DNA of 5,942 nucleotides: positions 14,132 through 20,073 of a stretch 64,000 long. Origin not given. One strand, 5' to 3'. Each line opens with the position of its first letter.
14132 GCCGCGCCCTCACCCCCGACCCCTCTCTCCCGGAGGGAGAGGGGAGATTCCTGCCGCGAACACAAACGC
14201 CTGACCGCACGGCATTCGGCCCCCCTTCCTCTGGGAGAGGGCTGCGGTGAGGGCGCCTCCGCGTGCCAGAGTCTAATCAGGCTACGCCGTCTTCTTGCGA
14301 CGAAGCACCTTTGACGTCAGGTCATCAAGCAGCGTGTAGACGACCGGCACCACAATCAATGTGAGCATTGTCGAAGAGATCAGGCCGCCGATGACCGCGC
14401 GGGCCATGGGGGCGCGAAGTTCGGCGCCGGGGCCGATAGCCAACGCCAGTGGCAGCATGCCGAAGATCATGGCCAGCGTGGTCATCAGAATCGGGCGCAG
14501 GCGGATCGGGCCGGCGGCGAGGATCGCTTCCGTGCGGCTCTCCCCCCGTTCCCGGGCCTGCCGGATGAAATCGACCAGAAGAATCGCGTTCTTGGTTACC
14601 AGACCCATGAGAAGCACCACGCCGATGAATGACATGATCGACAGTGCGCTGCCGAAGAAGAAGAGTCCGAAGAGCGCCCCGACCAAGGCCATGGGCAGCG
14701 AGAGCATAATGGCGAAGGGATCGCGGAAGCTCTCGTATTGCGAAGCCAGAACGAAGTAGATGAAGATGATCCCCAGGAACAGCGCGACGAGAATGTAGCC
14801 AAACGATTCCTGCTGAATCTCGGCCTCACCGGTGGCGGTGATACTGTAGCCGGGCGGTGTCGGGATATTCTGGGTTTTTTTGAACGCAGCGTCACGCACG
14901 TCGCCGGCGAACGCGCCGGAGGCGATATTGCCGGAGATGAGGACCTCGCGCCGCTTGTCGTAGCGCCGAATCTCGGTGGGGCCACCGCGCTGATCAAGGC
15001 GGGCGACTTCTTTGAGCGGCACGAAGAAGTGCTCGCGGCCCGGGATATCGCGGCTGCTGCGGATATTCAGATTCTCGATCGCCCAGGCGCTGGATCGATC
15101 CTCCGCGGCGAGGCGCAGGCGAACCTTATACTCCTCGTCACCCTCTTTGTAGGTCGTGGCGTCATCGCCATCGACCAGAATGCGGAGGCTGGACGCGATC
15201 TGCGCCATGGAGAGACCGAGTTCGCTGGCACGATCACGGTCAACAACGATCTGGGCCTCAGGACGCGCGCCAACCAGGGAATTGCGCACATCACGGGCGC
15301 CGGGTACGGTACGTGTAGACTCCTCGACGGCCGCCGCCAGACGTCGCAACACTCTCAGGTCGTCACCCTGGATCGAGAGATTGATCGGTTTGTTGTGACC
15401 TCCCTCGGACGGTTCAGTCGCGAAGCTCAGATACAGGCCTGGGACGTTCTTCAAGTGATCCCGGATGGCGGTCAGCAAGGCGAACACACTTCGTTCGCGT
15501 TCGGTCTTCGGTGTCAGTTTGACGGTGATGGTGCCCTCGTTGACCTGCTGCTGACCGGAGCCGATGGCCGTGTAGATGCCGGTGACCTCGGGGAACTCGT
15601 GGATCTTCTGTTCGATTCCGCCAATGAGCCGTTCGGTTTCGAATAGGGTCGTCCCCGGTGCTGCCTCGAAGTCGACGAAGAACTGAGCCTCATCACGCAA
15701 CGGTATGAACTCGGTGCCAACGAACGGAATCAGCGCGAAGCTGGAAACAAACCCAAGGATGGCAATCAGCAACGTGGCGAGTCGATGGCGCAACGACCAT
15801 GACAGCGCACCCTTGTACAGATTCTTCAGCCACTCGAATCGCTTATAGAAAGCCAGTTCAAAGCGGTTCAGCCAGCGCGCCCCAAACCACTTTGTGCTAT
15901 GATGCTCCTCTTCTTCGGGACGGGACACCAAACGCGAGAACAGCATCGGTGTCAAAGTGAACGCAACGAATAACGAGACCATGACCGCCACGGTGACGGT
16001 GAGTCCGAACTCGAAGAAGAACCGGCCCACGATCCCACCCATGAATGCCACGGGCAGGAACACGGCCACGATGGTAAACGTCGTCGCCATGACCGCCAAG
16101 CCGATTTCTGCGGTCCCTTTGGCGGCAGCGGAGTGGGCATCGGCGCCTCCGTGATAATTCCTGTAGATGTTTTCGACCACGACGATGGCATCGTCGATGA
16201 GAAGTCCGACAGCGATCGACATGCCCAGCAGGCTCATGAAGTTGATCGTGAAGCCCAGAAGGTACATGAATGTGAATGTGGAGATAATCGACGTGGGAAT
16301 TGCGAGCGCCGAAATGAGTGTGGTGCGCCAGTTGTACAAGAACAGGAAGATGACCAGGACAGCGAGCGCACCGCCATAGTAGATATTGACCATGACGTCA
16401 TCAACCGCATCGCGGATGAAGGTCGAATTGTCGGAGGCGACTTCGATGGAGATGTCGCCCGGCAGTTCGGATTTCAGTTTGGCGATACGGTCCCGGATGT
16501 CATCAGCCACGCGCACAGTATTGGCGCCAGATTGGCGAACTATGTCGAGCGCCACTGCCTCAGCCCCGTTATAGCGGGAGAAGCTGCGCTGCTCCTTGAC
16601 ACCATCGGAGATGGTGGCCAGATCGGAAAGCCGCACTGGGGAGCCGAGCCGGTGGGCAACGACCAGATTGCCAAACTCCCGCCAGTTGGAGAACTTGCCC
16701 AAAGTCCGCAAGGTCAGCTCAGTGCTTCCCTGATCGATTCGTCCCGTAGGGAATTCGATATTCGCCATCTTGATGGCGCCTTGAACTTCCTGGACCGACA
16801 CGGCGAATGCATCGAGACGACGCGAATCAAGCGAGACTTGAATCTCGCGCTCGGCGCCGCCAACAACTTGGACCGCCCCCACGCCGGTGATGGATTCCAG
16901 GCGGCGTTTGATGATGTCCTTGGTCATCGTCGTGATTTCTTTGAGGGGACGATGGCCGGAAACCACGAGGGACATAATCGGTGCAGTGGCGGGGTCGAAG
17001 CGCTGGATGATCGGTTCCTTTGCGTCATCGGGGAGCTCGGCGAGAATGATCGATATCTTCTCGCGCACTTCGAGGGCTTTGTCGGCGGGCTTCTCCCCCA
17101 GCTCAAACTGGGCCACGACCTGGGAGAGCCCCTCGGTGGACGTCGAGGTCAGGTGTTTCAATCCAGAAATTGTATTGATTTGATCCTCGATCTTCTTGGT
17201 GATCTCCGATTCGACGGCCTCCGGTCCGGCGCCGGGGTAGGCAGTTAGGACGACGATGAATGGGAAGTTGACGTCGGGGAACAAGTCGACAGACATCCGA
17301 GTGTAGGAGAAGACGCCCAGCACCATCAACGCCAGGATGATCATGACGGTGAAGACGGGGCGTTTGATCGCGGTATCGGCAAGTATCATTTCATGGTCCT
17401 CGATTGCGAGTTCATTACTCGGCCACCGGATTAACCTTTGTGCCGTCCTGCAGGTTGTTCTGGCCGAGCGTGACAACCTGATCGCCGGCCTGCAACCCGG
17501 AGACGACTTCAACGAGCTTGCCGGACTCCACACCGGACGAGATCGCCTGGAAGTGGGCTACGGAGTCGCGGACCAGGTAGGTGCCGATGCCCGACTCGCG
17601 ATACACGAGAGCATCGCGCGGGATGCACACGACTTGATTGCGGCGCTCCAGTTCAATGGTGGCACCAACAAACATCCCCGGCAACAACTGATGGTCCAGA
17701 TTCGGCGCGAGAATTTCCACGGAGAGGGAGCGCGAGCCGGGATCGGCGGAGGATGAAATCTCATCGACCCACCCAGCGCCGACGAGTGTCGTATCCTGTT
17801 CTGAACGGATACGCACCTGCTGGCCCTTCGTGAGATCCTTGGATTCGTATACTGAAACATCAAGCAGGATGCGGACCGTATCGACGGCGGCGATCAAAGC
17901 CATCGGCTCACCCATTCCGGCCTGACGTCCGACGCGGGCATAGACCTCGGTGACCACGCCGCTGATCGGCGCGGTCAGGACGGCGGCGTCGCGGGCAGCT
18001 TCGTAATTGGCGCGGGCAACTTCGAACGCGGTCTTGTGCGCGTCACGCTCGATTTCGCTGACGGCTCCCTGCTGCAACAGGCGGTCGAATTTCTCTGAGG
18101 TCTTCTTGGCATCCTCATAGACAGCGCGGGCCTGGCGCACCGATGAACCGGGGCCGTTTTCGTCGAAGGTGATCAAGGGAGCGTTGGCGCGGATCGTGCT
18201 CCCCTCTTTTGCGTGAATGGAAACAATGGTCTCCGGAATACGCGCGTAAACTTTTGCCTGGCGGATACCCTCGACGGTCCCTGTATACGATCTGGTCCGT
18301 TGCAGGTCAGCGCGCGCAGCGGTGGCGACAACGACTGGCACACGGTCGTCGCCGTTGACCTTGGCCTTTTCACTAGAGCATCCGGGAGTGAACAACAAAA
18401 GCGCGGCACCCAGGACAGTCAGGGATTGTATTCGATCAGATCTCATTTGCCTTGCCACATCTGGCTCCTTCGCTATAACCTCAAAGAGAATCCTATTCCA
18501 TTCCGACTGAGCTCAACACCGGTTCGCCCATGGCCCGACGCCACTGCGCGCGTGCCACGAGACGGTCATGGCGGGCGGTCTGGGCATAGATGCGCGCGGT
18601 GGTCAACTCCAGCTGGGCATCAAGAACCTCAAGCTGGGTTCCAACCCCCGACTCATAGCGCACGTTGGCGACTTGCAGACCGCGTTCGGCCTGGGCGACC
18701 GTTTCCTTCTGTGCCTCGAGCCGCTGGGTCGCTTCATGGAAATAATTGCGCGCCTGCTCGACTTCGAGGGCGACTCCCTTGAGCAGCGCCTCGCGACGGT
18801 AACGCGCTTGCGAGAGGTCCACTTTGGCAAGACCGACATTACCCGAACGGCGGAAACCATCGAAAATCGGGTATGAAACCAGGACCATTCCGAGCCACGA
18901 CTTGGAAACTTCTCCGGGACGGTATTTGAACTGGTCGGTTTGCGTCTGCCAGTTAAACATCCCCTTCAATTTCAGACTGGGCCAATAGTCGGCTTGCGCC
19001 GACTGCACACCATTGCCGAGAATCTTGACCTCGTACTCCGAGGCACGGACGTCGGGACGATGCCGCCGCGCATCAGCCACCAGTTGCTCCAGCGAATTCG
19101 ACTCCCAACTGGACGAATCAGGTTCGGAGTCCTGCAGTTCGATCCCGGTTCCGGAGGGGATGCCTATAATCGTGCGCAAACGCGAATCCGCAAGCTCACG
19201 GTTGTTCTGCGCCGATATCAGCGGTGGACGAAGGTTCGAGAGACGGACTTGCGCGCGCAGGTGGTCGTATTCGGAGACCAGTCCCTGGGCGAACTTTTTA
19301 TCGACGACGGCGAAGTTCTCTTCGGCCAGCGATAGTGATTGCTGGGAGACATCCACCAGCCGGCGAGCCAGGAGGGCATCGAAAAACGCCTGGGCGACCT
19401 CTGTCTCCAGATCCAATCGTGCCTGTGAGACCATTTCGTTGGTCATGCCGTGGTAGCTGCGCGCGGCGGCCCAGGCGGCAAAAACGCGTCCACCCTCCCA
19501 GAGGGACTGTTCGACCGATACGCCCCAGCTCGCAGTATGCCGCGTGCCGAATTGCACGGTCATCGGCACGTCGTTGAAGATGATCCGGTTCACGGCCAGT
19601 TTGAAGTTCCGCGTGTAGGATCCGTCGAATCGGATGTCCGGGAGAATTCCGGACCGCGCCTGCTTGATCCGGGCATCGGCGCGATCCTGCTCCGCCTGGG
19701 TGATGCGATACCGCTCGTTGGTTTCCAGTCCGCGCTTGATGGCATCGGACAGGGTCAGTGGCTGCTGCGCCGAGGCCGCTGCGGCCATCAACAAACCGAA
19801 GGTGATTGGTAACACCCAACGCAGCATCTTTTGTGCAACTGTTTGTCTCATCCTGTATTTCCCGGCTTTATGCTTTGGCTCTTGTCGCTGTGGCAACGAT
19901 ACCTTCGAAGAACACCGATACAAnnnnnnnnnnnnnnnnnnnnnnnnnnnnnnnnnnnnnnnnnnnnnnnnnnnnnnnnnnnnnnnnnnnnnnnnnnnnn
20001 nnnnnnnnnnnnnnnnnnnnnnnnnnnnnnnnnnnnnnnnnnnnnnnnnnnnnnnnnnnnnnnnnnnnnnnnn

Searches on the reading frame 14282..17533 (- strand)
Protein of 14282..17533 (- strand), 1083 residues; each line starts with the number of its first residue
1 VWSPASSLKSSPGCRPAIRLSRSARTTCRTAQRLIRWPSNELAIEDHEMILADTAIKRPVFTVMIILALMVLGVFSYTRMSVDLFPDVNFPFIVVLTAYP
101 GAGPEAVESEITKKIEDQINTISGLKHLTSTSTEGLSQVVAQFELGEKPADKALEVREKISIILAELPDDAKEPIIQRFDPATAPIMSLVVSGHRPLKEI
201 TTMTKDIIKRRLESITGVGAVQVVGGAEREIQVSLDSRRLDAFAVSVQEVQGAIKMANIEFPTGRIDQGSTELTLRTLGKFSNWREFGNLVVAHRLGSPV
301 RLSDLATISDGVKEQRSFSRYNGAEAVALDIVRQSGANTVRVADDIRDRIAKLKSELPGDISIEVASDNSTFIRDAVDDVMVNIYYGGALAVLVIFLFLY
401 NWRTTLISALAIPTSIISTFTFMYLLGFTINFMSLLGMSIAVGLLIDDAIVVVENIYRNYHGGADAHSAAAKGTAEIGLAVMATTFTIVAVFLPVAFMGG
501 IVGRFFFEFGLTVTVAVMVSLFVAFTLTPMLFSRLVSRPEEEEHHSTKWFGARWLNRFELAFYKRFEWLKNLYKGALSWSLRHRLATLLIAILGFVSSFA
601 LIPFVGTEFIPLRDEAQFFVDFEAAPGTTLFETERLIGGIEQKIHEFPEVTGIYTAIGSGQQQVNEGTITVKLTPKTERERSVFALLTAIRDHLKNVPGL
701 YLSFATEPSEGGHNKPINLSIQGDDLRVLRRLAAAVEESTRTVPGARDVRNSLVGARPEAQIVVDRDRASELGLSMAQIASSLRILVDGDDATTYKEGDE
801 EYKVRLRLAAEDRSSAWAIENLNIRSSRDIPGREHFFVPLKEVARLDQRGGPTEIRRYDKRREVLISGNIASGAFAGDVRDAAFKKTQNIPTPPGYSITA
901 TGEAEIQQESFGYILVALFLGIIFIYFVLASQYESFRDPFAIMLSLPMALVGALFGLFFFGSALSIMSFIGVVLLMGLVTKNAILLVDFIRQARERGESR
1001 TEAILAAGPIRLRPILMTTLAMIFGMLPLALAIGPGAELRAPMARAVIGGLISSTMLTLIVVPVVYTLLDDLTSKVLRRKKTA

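Call 9: search_protein_families(library=pfam, proteins=[window:14282-17533:-], max_evalue=0.001)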
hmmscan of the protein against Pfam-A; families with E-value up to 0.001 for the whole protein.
window:14282-17533:- (1083 aa): 2 families
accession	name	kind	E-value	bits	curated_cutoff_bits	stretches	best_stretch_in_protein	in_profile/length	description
PF00873.25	ACR_tran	-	5.4e-293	975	28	1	52-1069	2-1020/1021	AcrB/AcrD/AcrF family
PF03176.21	MMPL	-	9.8e-13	48.2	20.5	2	341-553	105-318/333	MMPL family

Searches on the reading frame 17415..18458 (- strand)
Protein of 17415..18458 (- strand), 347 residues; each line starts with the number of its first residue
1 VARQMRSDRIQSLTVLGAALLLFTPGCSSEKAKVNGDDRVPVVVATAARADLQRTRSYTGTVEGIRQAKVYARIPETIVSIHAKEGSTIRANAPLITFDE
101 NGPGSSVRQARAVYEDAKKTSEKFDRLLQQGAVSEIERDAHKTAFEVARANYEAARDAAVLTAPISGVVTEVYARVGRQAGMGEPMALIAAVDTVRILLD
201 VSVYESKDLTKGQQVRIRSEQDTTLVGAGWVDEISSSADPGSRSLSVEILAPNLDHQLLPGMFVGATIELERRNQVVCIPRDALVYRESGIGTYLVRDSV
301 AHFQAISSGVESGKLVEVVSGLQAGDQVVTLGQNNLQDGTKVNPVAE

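Call 9: search_protein_families(library=pfam, proteins=[window:17415-18458:-], max_evalue=0.001)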
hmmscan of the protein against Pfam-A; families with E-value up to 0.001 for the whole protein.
window:17415-18458:- (347 aa): 3 families
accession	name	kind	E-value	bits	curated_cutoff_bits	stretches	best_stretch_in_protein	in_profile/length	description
PF16576.10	HlyD_D23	-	7.4e-18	65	30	1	65-264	17-214/214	Barrel-sandwich domain of CusB or HlyD membrane-fusion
PF13437.12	HlyD_3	-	3e-12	47.7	22.2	1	160-261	1-106/106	HlyD family secretion protein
PF00364.28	Biotin_lipoyl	-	0.0007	19.8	22.1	0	160-189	44-73/73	Biotin-requiring enzyme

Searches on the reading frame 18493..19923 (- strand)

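Call 9: search_protein_families(library=pfam, proteins=[window:18493-19923:-], max_evalue=0.001)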
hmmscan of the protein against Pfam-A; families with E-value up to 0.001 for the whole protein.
window:18493-19923:- (476 aa): 1 family
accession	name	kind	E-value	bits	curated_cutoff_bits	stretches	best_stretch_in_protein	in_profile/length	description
PF02321.23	OEP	-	1.6e-64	217.6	22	2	278-466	1-187/187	Outer membrane efflux protein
